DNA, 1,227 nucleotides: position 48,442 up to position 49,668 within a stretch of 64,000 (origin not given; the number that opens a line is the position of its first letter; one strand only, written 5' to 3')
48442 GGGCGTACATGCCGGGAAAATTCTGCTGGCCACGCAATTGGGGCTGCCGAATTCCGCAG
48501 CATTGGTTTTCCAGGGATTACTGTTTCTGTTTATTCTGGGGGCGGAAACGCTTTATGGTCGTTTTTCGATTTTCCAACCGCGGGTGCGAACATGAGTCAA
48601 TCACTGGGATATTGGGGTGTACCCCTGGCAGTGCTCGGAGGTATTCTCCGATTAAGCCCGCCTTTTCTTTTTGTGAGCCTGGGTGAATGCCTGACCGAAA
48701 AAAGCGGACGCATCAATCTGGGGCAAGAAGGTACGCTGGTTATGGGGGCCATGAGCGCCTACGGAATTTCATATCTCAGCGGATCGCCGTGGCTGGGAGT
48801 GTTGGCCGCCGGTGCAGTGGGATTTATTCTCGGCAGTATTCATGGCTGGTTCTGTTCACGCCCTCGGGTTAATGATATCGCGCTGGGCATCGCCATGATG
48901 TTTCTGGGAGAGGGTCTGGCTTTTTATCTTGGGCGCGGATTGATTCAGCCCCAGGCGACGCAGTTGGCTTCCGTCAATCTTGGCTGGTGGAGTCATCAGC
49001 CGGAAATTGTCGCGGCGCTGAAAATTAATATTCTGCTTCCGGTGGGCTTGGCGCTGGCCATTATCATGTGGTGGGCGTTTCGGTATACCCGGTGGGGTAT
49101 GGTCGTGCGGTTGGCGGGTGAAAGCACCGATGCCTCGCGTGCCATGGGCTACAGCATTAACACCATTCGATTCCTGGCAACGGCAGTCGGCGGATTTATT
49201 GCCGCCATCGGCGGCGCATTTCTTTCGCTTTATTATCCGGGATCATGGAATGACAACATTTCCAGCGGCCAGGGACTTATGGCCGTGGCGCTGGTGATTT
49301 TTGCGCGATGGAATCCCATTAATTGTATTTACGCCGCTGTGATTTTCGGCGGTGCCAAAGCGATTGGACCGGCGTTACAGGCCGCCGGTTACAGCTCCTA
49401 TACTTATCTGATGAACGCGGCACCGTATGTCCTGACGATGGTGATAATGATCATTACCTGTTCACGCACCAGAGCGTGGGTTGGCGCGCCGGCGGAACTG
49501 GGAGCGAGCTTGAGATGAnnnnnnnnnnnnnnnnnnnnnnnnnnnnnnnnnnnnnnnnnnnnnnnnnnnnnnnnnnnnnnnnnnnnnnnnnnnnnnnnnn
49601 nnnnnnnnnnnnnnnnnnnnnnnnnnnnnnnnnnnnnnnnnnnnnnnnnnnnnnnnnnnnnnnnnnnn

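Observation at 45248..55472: Eleven-gene operon for a porin, BMP-type ABC importer, three isochorismatase-like cysteine hydrolases, a cupin and allophanate hydrolase: a candidate biuret/triuret-type ureido-nitrogen catabolic system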

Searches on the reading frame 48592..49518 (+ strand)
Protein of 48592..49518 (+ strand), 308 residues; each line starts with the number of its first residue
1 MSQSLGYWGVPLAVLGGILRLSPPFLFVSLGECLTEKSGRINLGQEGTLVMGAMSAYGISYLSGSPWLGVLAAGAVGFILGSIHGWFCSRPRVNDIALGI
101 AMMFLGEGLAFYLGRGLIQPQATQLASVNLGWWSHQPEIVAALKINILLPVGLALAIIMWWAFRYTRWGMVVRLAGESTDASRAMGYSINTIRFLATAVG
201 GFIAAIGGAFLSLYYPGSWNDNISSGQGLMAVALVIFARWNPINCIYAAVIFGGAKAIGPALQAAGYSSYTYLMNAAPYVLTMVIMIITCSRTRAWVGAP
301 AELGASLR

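Call 4: search_protein_families(library=pfam, proteins=[window:48592-49518:+], max_evalue=0.01)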
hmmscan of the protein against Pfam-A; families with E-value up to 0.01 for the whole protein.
window:48592-49518:+ (308 aa): 1 family
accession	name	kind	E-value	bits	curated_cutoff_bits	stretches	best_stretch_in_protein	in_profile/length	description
PF02653.21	BPD_transp_2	-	3e-39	135.2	26.8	1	17-288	4-267/269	Branched-chain amino acid transport system / permease component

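Call 5: search_protein_families(library=ncbifam, proteins=[window:48592-49518:+], max_evalue=0.01)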
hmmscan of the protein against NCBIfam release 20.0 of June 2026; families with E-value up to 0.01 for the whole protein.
window:48592-49518:+ (308 aa): 7 families
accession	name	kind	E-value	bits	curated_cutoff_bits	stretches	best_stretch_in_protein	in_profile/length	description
NF047928.1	ABC_B6_perm_1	equivalog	5.5e-37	127.5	465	1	14-294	13-297/311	putative B6 ABC transporter permease subunit 1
NF047929.1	ABC_B6_perm_2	equivalog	5.2e-10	39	400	1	23-266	54-305/337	putative B6 ABC transporter permease subunit 2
NF008630.0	PRK11618.1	equivalog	7.7e-08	31.9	363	1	26-235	47-252/331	galactofuranose ABC transporter, permease protein YjfF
NF008441.0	PRK11285.1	equivalog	1.4e-07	30.9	378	1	40-213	81-246/333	L-arabinose ABC transporter permease AraH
TIGR03409.1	urea_trans_UrtB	equivalog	0.00021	21.1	250.3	1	28-214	17-213/291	urea ABC transporter permease subunit UrtB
NF007067.0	PRK09512.1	equivalog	0.00055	19.2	398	1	65-235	96-261/321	ribose ABC transporter permease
TIGR03622.1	urea_t_UrtB_arc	equivalog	0.0058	16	374.25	1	39-216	29-203/284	urea ABC transporter, permease protein UrtB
